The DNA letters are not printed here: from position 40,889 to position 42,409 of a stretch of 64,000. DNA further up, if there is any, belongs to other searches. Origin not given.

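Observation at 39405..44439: GT-C glycosyltransferase co-transcribed with a UDP-galactopyranose-mutase-like flavoenzyme, divergent from a DUF2298 YYY membrane protein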

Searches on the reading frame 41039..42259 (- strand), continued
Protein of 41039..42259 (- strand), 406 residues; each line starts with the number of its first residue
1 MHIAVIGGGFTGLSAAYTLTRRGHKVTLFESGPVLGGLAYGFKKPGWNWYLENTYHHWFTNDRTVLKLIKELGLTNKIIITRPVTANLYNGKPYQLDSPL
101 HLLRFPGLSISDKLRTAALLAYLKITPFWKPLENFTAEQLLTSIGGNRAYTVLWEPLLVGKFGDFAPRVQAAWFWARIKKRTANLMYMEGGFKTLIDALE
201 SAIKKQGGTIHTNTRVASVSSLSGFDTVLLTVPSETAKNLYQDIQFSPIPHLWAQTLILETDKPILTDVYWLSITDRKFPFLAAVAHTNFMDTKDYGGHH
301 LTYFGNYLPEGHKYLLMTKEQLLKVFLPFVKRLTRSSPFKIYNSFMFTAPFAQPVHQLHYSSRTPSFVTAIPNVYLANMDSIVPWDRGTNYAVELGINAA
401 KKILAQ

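Call 41: predict_structure(alignment_id=A2)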
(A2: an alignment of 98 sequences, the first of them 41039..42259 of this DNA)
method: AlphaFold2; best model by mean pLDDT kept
length: 406 residues; sequences in the alignment: 98
mean_pLDDT: 93.8   pTM: 0.92
mean pLDDT of the five models: 93.8, 93.7, 93.4, 92.2, 91.9
residues with pLDDT >= 90: 345; 70-90: 55; 50-70: 6; < 50: 0
segments of 3 or more residues with pLDDT < 50: none
pLDDT, mean of each block of 10 residues (from residue 1): 97 98 98 93 96 92 95 98 94 89 91 93 91 96 93 90 94 92 94 98 99 92 94 93 89 96 96 92 97 97 96 97 98 92 97 92 91 94 70 94 94
secondary structure, 60 per line:
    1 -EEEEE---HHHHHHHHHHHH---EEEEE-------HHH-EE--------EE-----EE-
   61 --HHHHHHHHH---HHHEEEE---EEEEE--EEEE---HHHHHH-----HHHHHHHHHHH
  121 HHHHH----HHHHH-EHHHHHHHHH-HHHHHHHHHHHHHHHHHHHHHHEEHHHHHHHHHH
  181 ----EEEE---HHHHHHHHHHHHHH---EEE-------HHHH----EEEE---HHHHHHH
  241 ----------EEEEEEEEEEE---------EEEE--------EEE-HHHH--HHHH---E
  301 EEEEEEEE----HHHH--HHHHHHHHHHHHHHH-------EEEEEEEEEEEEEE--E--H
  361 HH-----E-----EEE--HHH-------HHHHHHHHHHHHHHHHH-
elements in order: E2-6 H10-21 E25-29 H63-71 E78-81 E85-89 E92-95 H99-104 H110-125 H130-134 H137-145 H147-168 H171-180 E185-188 H192-205 E209-211 H219-222 E227-230 H234-240 E251-261 E271-274 E283-285 H287-290 H293-296 E300-308 H313-316 H319-333 E341-354 E374-376 H389-405
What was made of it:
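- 41039..42259 (-): FAD-dependent flavoenzyme of 406 aa, NCBIfam family NF005560/PRK07233, with the amine-oxidase/PDS/PPO fold. It has no signal peptide and no TM segment. The AF2 model has pLDDT 93.8 (call 41).
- Tried and rejected: I replaced it with a model from a 98-sequence alignment (pLDDT 93.8, call 41).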

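Call 53: search_protein_families(library=pfam, proteins=[L067:1110-2750:-, L067:3713-4420:+, L067:4549-5955:+, L067:7685-9967:+, L067:10058-11098:+, L067:11171-11950:+, L067:14613-16358:+, L058:1873-3918:+, L043:140-1696:-, L043:3023-4840:-], max_evalue=0.001)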
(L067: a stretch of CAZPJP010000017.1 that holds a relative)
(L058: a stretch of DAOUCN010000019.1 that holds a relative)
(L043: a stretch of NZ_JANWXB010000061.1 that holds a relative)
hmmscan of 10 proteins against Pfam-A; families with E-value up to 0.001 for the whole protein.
L067:1110-2750:- (546 aa): 5 families
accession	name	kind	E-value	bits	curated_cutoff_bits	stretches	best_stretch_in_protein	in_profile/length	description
PF00128.31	Alpha-amylase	-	1.9e-91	308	22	2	17-313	5-317/446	Alpha amylase, catalytic domain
PF16657.11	Malt_amylase_C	-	4.8e-17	62.2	27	1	466-541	3-75/75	Maltogenic Amylase, C-terminal domain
PF23915.1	SusG_C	-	1.4e-07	32.2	27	1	476-519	1-42/62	Alpha-amylase SusG C-terminal domain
PF22157.2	SupH-like_C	-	3.7e-06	27.8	27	1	486-542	2-57/58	Sucrose hydrolase-like, C-terminal domain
PF11941.14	DUF3459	-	0.00039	21.2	22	1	447-510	1-61/90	Domain of unknown function (DUF3459)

L067:3713-4420:+ (235 aa): 0 families

L067:4549-5955:+ (468 aa): 3 families
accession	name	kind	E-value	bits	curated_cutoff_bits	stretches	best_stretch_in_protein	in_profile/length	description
PF04055.27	Radical_SAM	-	1.9e-25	90.4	29.5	1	168-343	3-166/166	Radical SAM superfamily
PF00919.26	UPF0004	-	1.4e-23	83.1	27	1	13-111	2-97/98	Uncharacterized protein family UPF0004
PF01938.26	TRAM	-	8.6e-10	38.8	21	1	399-458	3-59/61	TRAM domain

L067:7685-9967:+ (760 aa): 12 families
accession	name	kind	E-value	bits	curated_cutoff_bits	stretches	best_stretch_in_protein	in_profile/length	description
PF16921.10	Tex_YqgF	-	1.7e-51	174.3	27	1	366-486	2-126/126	Tex protein YqgF-like domain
PF09371.15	Tex_N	-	3.1e-28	97.8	32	1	47-117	4-74/75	Tex-like protein N-terminal domain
PF12836.13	HHH_3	-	1.2e-26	93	27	1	526-590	1-65/65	Helix-hairpin-helix motif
PF22706.1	Tex_central_region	-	8.5e-20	71.9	27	1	182-349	9-178/178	Tex central region-like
PF00575.29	S1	-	9.6e-19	68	22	1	688-757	3-72/74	S1 RNA binding domain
PF17674.7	HHH_9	-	2.7e-18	67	23.1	1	596-669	1-70/70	HHH domain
PF00633.29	HHH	-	5.1e-10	39.1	24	0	533-558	5-30/30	Helix-hairpin-helix motif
PF14520.12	HHH_5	-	6.3e-07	30.2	27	1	544-584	7-50/57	Helix-hairpin-helix domain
PF14635.12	HHH_7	-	2.1e-06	28.5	27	1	505-591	11-103/104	Helix-hairpin-helix motif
PF23459.1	S1_RRP5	-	5.5e-06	27.3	27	1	687-757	1-71/72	RRP5 S1 domain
PF14639.11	YqgF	-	9e-05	22.8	35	1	401-493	48-147/150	Holliday-junction resolvase-like of SPT6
PF03934.19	T2SSK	-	0.00088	20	24.2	0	533-579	3-49/63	Type II secretion system (T2SS), protein K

L067:10058-11098:+ (346 aa): 7 families
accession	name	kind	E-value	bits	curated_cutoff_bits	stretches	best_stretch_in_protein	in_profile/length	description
PF01926.29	MMR_HSR1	-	6.3e-21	75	21.9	1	37-144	2-113/113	50S ribosome-binding GTPase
PF00009.33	GTP_EFTU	-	1.9e-13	50.8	26.5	1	80-185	71-181/188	Elongation factor Tu GTP binding domain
PF05128.17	DUF697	-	1e-10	42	27.7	1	198-316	11-140/162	Domain of unknown function (DUF697)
PF02421.24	FeoB_N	-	1.2e-10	41.6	27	1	37-178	3-149/156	Ferrous iron transport protein B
PF00350.29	Dynamin_N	-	4.5e-10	40.2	27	1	37-70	1-34/168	Dynamin family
PF03193.22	RsgA_GTPase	-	1.1e-06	29.1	30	0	35-90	107-170/174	RsgA GTPase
PF12787.12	EcsC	-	0.00073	19.7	30.4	0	231-258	115-142/240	EcsC protein family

L067:11171-11950:+ (259 aa): 5 families
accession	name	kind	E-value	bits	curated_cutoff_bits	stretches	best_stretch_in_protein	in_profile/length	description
PF12836.13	HHH_3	-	1.1e-17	64.3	27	1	195-254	5-64/65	Helix-hairpin-helix motif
PF10531.15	SLBB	-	7.4e-12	45.4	27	1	116-159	1-44/55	SLBB domain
PF00633.29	HHH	-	1.4e-07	31.4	24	0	197-223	4-30/30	Helix-hairpin-helix motif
PF03934.19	T2SSK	-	4.2e-06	27.5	24.2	1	196-245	1-50/63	Type II secretion system (T2SS), protein K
PF22461.2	SLBB_2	-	3.9e-05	24.1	27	1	116-157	2-45/79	SLBB domain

L067:14613-16358:+ (581 aa): 3 families
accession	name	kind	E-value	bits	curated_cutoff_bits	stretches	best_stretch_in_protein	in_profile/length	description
PF00749.27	tRNA-synt_1c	-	5.4e-102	341.4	23.4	1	44-352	2-313/314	tRNA synthetases class I (E and Q), catalytic domain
PF03950.23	tRNA-synt_1c_C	-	2.7e-31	108.1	23.9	1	356-455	2-91/91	tRNA synthetases class I (E and Q), anti-codon binding domain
PF20974.2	tRNA-synt_1c_C2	-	1.7e-20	73.9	23.9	1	472-547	1-69/69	tRNA synthetases class I (E and Q), anti-codon binding domain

L058:1873-3918:+ (681 aa): 1 family
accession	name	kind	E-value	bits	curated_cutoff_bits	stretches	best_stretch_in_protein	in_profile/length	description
PF13231.12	PMT_2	-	4.1e-06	27.5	26.1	1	132-259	13-145/160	Dolichyl-phosphate-mannose-protein mannosyltransferase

L043:140-1696:- (518 aa): 18 families
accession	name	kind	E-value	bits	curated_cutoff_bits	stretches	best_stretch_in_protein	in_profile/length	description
PF07719.23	TPR_2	-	5.6e-31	104.5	27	2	436-467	2-33/34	Tetratricopeptide repeat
PF14559.12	TPR_19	-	8.1e-27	93.8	25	2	448-500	4-56/68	Tetratricopeptide repeat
PF13428.12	TPR_14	-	8.5e-22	75.9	23.5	1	436-476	2-42/44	Tetratricopeptide repeat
PF13432.12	TPR_16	-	3.8e-20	72.4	32.7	2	339-399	3-64/65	Tetratricopeptide repeat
PF13431.12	TPR_17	-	4.8e-19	67.4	24.4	0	457-489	1-33/34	Tetratricopeptide repeat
PF00515.34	TPR_1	-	7.6e-17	60.8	27.8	0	438-467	4-33/34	Tetratricopeptide repeat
PF13414.12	TPR_11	-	4.3e-14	52.4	26.8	1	444-483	3-42/42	TPR repeat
PF13174.12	TPR_6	-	3.8e-11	43.3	26.3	0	473-498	4-29/33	Tetratricopeptide repeat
PF13424.12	TPR_12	-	2.6e-10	40.8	30.1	1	444-495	12-71/77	Tetratricopeptide repeat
PF13181.12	TPR_8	-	1.1e-09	38.1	25.7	0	471-500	3-32/34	Tetratricopeptide repeat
PF23914.1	TPR_CcmH_CycH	-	5.4e-09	36.5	42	0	344-414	61-135/158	Cytochrome c-type biogenesis protein H TPR domain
PF12895.13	ANAPC3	-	5e-07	30.4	27.2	0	426-494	14-81/82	Anaphase-promoting complex, cyclosome, subunit 3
PF13176.12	TPR_7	-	5.1e-07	29.7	27.9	0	442-469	6-33/36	Tetratricopeptide repeat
PF24575.1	TPR_Slam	-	1.4e-06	29.1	35.2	0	447-490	59-102/104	Surface lipoprotein assembly modifier, N-terminal TPR repeats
PF13374.12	TPR_10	-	1.7e-06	28.3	27.5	0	442-464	9-31/42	Tetratricopeptide repeat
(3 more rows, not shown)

L043:3023-4840:- (605 aa): 0 families

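Call 68: find_encoding_contigs(protein=P0002, flank=10000, max_places=1)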
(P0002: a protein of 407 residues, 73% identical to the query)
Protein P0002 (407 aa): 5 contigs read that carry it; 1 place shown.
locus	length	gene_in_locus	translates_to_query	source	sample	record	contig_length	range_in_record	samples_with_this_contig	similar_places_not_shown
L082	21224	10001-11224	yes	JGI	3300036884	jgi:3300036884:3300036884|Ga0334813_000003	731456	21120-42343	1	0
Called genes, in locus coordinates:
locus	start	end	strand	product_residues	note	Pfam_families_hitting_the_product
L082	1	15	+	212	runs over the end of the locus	-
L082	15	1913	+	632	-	PF08305:NPCBM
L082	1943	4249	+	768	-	-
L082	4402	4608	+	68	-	-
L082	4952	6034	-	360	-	PF01476:LysM, PF23473:LysM3_LYK4_5 (weak), PF01476:LysM (weak), PF01551:Peptidase_M23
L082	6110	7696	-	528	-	PF07497:Rho_RNA_bind, PF00006:ATP-synt_ab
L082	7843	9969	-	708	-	PF10060:DUF2298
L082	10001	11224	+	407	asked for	PF00070:Pyr_redox (weak), PF00890:FAD_binding_2 (weak), PF01266:DAO, PF01593:Amino_oxidase, PF07992:Pyr_redox_2 (faint), PF12831:FAD_oxidored (weak), PF13450:NAD_binding_8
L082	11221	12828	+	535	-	PF13231:PMT_2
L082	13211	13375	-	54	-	-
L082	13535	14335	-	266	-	PF01850:PIN (weak), PF01938:TRAM (weak)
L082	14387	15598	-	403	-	PF13481:AAA_25, PF03796:DnaB_C (weak), PF23442:DUF7125, PF06745:ATPase, PF13541:ChlI, PF05362:Lon_C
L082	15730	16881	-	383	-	PF00575:S1, PF23459:S1_RRP5 (faint), PF00575:S1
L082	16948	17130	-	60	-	-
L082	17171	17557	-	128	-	PF07883:Cupin_2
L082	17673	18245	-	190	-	PF13527:Acetyltransf_9, PF00583:Acetyltransf_1, PF13508:Acetyltransf_7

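Call 69: find_encoding_contigs(protein=P0135, flank=10000, max_places=1)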
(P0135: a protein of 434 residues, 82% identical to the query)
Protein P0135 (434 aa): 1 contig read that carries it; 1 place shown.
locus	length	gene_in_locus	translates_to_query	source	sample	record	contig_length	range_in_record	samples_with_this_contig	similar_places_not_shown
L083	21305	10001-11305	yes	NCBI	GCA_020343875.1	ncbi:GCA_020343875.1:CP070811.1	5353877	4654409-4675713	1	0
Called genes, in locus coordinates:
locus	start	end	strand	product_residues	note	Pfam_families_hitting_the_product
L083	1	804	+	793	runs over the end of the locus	-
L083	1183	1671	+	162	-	PF01967:MoaC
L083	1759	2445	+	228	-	PF02597:ThiS, PF02391:MoaE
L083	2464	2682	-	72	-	-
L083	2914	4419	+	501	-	PF25873:WHD_MalT, PF26549:Tricorn_N, PF07676:PD40 (weak)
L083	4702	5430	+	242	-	PF22935:RM44_endonuclase, PF14622:Ribonucleas_3_3, PF00636:Ribonuclease_3, PF00035:dsrm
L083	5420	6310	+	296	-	PF01370:Epimerase, PF04321:RmlD_sub_bind, PF13460:NAD_binding_10 (weak), PF16363:GDP_Man_Dehyd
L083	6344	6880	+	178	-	PF04307:YdjM (weak)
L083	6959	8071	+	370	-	PF07728:AAA_5 (faint), PF01078:Mg_chelatase, PF17863:AAA_lid_2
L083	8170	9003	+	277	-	PF26791:AAPxQ, PF00092:VWA, PF13519:VWA_2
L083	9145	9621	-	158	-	PF01842:ACT, PF22468:ACT_9 (weak), PF13840:ACT_7, PF22468:ACT_9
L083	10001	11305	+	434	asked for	PF00070:Pyr_redox (faint), PF00890:FAD_binding_2 (weak), PF01266:DAO, PF01593:Amino_oxidase, PF07992:Pyr_redox_2 (faint), PF13450:NAD_binding_8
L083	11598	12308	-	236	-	PF19458:DUF5995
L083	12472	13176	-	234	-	PF00106:adh_short, PF13561:adh_short_C2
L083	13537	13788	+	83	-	PF03720:UDPG_MGDP_dh_C (weak)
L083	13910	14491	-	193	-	PF01965:DJ-1_PfpI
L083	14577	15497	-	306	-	PF13489:Methyltransf_23, PF13847:Methyltransf_31, PF08241:Methyltransf_11, PF08242:Methyltransf_12, PF13649:Methyltransf_25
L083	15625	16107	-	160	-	PF01613:Flavin_Reduct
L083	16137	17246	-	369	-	PF02163:Peptidase_M50, PF00515:TPR_1 (faint), PF07719:TPR_2 (faint), PF13181:TPR_8 (faint), PF13414:TPR_11 (weak), PF14559:TPR_19 (weak)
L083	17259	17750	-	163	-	-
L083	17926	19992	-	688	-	PF13231:PMT_2 (weak)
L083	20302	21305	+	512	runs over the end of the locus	PF23472:LysM2_CERK1_LYK3_4_5 (faint), PF01476:LysM, PF23446:LysM1_NFP_LYK (faint), PF23473:LysM3_LYK4_5 (weak), PF23577:LysM_RLK (faint), PF01476:LysM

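Call 72: find_encoding_contigs(protein=P0114, flank=10000, max_places=1)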
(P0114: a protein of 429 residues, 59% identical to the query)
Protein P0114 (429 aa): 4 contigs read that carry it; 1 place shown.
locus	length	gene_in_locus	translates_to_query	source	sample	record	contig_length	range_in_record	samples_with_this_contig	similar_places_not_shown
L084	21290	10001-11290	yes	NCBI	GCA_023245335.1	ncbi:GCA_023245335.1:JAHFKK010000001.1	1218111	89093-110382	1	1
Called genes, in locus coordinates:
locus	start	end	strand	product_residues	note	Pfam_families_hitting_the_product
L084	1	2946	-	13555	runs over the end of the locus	-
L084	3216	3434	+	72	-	-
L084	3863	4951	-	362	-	PF01476:LysM, PF23473:LysM3_LYK4_5 (weak), PF01476:LysM (weak), PF01551:Peptidase_M23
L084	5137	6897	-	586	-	PF07497:Rho_RNA_bind, PF00006:ATP-synt_ab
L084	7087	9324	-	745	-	PF10060:DUF2298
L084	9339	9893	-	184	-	-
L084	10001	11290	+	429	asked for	PF00070:Pyr_redox (faint), PF00890:FAD_binding_2 (weak), PF01266:DAO, PF01593:Amino_oxidase, PF03486:HI0933_like (faint), PF12831:FAD_oxidored (weak), PF13450:NAD_binding_8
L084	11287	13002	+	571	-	-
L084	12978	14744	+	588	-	-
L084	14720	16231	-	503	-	PF13231:PMT_2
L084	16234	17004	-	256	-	PF13489:Methyltransf_23, PF13649:Methyltransf_25, PF13847:Methyltransf_31, PF08241:Methyltransf_11, PF08242:Methyltransf_12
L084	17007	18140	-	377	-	PF13439:Glyco_transf_4, PF13579:Glyco_trans_4_4, PF20706:GT4-conflict (weak), PF00534:Glycos_transf_1, PF13692:Glyco_trans_1_4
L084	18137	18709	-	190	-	-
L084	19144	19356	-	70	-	-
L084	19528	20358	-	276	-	PF01850:PIN (weak), PF01938:TRAM (weak)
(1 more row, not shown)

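Call 73: find_encoding_contigs(protein=P0086, flank=10000, max_places=1)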
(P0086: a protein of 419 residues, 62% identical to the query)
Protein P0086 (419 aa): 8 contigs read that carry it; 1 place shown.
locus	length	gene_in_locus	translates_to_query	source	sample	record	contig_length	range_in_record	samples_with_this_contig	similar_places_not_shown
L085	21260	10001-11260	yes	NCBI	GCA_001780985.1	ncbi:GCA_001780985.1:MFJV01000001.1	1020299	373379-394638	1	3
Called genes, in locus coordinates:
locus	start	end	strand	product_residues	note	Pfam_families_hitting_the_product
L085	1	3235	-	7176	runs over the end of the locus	PF13354:Beta-lactamase2, PF00990:GGDEF (faint)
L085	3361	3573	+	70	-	-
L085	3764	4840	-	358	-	PF01476:LysM, PF23473:LysM3_LYK4_5 (weak), PF01476:LysM, PF01551:Peptidase_M23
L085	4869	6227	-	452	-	PF07497:Rho_RNA_bind, PF00006:ATP-synt_ab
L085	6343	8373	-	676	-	PF10060:DUF2298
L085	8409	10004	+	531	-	PF13231:PMT_2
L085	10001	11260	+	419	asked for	PF00070:Pyr_redox (weak), PF00890:FAD_binding_2 (weak), PF01266:DAO, PF01593:Amino_oxidase, PF03486:HI0933_like (faint), PF13450:NAD_binding_8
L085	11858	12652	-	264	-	-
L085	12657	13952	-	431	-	PF18073:Zn_ribbon_LapB, PF13481:AAA_25, PF06745:ATPase, PF23442:DUF7125 (weak), PF13541:ChlI (weak)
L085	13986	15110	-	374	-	PF00575:S1, PF23459:S1_RRP5 (faint), PF24685:OB_RRP5_4th (faint), PF21543:CvfB_2nd (faint), PF00575:S1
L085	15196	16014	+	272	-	-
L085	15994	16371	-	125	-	PF07883:Cupin_2, PF02311:AraC_binding (weak)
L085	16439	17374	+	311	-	PF00389:2-Hacid_dh, PF02826:2-Hacid_dh_C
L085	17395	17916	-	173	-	-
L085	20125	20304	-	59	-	-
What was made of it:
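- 41039..41042 (-): ATGA overlap. The TGA stop of the flavoprotein overlaps the ATG start of the GT-C, which implies translational coupling. The same 4-nt overlap occurs in L082 (call 68), and in L085 with the gene order reversed (call 73).
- In L085 the order is reversed, PMT_2 then flavoprotein, but the 4-nt overlap is kept (call 73).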

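Call 74: search_protein_representatives(alignment_id=A2)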
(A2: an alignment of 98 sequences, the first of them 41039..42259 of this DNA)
Query: 98 sequences, 426 profile positions. Proteins with E-value up to 0.001 (for the whole library): 25530; up to 1e-10: 4481; up to 1e-30: 1460. The best 150 are listed.
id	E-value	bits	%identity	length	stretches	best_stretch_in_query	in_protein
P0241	5.3e-182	621.9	-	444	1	2-425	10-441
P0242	3.2e-175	599.6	-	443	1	1-423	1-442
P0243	2.9e-174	596.4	-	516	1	1-423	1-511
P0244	4.1e-174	596.0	-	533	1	1-425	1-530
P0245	1.3e-167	574.5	-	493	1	1-412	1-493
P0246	3.2e-166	570.0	-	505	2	1-284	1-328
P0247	1.7e-162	557.7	-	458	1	2-424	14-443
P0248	6.7e-162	555.7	-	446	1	2-424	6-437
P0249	1.3e-161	554.8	-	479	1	1-425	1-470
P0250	4.6e-160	549.7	-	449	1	2-424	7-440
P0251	2.9e-159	547.0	-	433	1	1-424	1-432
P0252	4.0e-159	546.5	-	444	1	2-424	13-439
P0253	2.3e-157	540.8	-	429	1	1-423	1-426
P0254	1.4e-154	531.6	-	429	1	2-424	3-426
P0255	5.5e-154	529.6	-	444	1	1-423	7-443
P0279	4.5e-136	470.6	-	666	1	1-424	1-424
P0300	1.0e-123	429.9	-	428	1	2-423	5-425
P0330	1.8e-113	396.1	-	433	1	1-421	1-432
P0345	2.1e-111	389.3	-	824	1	3-421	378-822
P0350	1.5e-110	386.5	-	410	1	2-418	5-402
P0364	1.0e-107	377.2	-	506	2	50-424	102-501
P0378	4.1e-105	368.6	-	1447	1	2-424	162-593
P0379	4.4e-105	368.5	-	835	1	2-423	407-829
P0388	4.9e-103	361.8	-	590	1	2-424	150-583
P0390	5.8e-103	361.5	-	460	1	2-423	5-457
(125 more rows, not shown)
